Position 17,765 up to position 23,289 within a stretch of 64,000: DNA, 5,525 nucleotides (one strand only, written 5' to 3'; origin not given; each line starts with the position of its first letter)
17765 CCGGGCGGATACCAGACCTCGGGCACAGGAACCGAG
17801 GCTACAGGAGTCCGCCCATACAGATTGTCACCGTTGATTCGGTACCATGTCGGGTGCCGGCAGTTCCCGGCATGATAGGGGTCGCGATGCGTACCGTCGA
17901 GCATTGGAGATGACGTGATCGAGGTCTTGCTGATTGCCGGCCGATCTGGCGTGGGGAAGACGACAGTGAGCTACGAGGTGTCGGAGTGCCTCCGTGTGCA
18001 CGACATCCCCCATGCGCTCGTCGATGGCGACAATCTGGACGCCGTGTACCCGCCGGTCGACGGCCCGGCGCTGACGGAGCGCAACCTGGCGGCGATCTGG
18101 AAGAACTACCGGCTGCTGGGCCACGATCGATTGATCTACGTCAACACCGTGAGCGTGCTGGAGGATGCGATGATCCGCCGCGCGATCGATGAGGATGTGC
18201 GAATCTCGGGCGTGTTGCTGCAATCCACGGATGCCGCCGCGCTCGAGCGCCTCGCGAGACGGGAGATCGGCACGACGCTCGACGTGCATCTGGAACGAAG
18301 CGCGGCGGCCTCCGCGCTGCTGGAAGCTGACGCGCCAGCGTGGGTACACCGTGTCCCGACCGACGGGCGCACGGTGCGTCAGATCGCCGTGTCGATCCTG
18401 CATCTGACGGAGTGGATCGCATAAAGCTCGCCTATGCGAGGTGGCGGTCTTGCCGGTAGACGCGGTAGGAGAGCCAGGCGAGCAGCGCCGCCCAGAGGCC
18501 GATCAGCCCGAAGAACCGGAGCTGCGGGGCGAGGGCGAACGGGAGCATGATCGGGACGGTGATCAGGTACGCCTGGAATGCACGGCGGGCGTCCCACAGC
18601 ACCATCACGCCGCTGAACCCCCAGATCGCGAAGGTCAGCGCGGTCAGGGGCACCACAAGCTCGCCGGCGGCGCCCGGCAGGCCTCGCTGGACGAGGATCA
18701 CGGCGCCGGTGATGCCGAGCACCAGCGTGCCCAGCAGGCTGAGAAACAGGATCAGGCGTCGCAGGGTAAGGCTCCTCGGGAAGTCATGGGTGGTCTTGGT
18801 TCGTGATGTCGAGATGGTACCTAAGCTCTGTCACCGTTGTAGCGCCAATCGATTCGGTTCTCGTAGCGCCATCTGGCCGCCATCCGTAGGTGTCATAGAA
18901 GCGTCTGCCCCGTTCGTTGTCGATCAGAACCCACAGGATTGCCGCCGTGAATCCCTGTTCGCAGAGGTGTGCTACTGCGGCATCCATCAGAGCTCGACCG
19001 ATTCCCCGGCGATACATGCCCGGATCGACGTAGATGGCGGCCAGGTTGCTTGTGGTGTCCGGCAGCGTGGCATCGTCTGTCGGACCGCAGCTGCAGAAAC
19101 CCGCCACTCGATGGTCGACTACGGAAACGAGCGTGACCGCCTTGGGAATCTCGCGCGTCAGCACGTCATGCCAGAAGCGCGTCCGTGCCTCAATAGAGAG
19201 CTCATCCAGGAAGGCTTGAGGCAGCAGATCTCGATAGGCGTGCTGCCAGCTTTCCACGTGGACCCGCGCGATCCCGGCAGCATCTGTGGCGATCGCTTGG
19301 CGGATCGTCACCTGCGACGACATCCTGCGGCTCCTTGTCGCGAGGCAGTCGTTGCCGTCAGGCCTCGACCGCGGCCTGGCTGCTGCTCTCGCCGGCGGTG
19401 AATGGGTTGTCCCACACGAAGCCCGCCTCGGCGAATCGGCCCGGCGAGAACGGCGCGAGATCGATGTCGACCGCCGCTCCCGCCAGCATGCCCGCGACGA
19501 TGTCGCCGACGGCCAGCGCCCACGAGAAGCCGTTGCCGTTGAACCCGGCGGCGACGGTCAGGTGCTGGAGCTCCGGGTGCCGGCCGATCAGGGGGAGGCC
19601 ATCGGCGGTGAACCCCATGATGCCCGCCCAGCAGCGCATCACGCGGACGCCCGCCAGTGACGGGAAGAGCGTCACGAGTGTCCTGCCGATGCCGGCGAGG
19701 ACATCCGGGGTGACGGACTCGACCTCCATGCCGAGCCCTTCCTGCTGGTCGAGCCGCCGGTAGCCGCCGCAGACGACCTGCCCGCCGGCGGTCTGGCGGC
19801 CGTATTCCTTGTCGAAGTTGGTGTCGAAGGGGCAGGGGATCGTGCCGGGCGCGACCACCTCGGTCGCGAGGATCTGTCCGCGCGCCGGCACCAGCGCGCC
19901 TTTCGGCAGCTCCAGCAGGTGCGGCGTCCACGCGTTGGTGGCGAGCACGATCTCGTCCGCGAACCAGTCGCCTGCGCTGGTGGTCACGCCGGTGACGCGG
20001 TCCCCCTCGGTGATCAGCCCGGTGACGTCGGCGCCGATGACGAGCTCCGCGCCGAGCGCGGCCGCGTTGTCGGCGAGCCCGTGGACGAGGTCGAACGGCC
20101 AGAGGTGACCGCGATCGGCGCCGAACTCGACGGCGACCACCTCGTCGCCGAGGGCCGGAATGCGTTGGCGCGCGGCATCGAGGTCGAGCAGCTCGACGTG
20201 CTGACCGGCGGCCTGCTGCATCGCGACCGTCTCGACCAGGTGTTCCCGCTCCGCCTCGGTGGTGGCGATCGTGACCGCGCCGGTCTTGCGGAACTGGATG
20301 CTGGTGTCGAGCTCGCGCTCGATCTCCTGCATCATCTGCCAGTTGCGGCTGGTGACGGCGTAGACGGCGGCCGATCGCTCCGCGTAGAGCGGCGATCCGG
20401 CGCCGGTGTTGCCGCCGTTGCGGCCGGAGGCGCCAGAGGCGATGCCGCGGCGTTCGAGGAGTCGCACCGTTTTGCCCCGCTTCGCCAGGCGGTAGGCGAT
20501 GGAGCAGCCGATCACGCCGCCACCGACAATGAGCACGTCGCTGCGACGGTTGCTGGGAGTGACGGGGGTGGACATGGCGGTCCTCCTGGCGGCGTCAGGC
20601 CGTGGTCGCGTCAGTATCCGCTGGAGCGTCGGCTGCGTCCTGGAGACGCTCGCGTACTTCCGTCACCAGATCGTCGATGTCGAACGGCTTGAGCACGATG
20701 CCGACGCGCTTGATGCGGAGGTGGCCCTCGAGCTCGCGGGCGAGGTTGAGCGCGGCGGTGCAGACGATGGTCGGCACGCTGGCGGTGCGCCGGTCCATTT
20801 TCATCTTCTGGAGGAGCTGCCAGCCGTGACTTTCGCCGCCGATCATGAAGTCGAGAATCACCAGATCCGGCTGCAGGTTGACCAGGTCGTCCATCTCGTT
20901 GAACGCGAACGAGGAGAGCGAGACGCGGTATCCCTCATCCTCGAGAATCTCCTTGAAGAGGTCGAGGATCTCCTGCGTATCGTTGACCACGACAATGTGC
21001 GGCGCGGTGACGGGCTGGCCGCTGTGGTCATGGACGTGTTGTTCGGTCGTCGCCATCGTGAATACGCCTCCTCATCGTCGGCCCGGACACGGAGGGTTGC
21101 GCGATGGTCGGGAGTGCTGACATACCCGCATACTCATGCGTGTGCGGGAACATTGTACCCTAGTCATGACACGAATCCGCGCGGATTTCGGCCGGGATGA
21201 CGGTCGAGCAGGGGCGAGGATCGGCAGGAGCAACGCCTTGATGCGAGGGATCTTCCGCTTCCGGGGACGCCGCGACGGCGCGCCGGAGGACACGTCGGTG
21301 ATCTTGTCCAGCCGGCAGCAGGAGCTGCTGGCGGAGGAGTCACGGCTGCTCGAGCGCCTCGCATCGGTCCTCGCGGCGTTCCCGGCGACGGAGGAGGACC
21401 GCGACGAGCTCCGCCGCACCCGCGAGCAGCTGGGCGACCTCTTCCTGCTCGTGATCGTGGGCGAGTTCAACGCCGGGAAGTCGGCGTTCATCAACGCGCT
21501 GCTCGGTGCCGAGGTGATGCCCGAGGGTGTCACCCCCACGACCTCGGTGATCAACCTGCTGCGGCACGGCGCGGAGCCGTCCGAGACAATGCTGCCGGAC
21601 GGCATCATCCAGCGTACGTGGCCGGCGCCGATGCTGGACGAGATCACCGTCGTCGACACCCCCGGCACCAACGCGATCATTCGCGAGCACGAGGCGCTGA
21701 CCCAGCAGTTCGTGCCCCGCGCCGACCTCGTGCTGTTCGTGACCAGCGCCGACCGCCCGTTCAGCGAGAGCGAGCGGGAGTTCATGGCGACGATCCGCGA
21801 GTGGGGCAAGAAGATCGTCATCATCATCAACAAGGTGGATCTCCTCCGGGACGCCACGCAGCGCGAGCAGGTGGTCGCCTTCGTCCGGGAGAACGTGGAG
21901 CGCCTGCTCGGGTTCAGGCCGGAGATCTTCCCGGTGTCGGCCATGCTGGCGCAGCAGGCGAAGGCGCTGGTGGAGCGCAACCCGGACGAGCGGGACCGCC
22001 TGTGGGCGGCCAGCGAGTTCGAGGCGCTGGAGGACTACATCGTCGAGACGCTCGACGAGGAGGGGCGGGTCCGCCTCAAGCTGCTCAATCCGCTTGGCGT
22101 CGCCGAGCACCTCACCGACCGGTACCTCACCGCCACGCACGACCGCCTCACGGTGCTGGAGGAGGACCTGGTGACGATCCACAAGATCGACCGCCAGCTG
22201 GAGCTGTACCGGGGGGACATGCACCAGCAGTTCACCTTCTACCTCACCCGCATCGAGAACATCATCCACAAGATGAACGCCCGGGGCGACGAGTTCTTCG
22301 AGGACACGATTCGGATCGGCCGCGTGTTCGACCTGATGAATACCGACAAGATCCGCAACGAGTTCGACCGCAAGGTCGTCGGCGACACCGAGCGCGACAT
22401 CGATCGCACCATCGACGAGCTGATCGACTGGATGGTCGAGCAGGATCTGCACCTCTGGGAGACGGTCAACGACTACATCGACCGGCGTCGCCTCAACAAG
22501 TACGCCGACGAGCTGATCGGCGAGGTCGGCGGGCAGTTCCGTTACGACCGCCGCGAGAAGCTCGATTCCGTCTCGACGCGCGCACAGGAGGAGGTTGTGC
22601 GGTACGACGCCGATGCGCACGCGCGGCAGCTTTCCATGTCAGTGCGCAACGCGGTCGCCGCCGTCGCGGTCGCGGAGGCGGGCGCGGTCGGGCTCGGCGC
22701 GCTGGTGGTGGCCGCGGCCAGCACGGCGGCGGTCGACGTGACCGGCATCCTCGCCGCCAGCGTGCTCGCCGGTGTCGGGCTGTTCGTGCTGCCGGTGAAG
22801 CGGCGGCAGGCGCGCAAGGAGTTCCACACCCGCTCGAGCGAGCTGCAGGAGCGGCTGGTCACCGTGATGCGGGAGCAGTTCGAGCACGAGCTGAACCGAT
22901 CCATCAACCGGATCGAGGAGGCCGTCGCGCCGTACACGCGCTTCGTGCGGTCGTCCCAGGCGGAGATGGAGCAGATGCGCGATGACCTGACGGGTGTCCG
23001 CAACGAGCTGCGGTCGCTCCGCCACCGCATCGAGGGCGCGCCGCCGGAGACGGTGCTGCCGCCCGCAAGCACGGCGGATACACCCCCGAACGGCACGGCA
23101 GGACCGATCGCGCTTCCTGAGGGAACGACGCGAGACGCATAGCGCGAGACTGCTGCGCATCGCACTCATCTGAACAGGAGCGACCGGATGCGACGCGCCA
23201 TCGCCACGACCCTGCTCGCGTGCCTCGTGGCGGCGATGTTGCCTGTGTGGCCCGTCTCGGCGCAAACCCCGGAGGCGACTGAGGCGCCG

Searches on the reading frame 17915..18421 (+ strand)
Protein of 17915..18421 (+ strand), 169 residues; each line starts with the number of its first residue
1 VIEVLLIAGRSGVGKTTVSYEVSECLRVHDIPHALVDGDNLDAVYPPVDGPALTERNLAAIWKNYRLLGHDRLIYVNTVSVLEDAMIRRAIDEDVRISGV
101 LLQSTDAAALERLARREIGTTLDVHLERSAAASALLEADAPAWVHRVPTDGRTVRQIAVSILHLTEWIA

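Call 13: search_protein_families(library=pfam, proteins=[window:17915-18421:+], max_evalue=0.001)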
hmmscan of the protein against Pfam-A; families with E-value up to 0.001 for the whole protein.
window:17915-18421:+ (169 aa): 2 families
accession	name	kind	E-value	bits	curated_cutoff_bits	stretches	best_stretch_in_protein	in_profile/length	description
PF13238.12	AAA_18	-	0.00031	21.6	29.4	1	6-117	2-112/128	AAA domain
PF01583.26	APS_kinase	-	0.00034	21.1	21.1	1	4-41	4-41/152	Adenylylsulphate kinase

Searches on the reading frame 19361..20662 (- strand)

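Call 13: search_protein_families(library=pfam, proteins=[window:19361-20662:-], max_evalue=0.001)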
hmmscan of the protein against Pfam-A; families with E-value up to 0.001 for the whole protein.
window:19361-20662:- (434 aa): 8 families
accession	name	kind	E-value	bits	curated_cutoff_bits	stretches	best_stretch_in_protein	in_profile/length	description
PF01266.30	DAO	-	3.7e-69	234.4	27.9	1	42-390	1-351/353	FAD dependent oxidoreductase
PF13450.12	NAD_binding_8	-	2.9e-07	31.1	21.9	1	45-79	1-35/68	NAD(P)-binding Rossmann-like domain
PF00070.33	Pyr_redox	-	6.8e-07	30.2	22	1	43-72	2-31/82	Pyridine nucleotide-disulphide oxidoreductase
PF07992.20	Pyr_redox_2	-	8.8e-07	29.1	26.1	1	38-73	140-175/291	Pyridine nucleotide-disulphide oxidoreductase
PF00890.30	FAD_binding_2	-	2.4e-05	24.2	20.4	1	42-245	1-204/414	FAD binding domain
PF12831.13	FAD_oxidored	-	3.3e-05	23.8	27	1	42-159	1-106/416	FAD dependent oxidoreductase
PF01494.25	FAD_binding_3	-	0.00017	21.4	22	1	41-78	2-39/349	FAD binding domain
PF02558.23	ApbA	-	0.00032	20.8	22.2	1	43-78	1-35/150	Ketopantoate reductase PanE/ApbA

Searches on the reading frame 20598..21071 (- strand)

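Call 27: search_protein_families(library=pfam, proteins=[window:20598-21071:-], max_evalue=0.0001)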
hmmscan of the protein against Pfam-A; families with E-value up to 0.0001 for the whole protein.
window:20598-21071:- (158 aa): 1 family
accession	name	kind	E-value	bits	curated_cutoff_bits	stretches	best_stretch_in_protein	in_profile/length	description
PF00072.30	Response_reg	-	2.7e-14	53.7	30.2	1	26-139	1-110/111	Response regulator receiver domain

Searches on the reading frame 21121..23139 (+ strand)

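Call 27: search_protein_families(library=pfam, proteins=[window:21121-23139:+], max_evalue=0.0001)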
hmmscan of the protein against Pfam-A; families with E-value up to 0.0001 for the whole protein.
window:21121-23139:+ (673 aa): 6 families
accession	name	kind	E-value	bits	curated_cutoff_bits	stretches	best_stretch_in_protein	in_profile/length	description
PF00350.29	Dynamin_N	-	9.8e-26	91.2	27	2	164-238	92-166/168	Dynamin family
PF01926.29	MMR_HSR1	-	1.4e-13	51.4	21.9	1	111-238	3-113/113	50S ribosome-binding GTPase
PF00009.33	GTP_EFTU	-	2.5e-10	40.7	26.5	1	110-285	6-180/188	Elongation factor Tu GTP binding domain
PF03193.22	RsgA_GTPase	-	1.3e-08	35.3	30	0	183-254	5-78/174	RsgA GTPase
PF21808.2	Dynamin-like_hel_bact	-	1e-05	25.4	28.3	1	489-633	216-355/373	Bacterial dynamin-like protein, helical domain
PF02421.24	FeoB_N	-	1.2e-05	25.4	27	0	173-247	47-123/156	Ferrous iron transport protein B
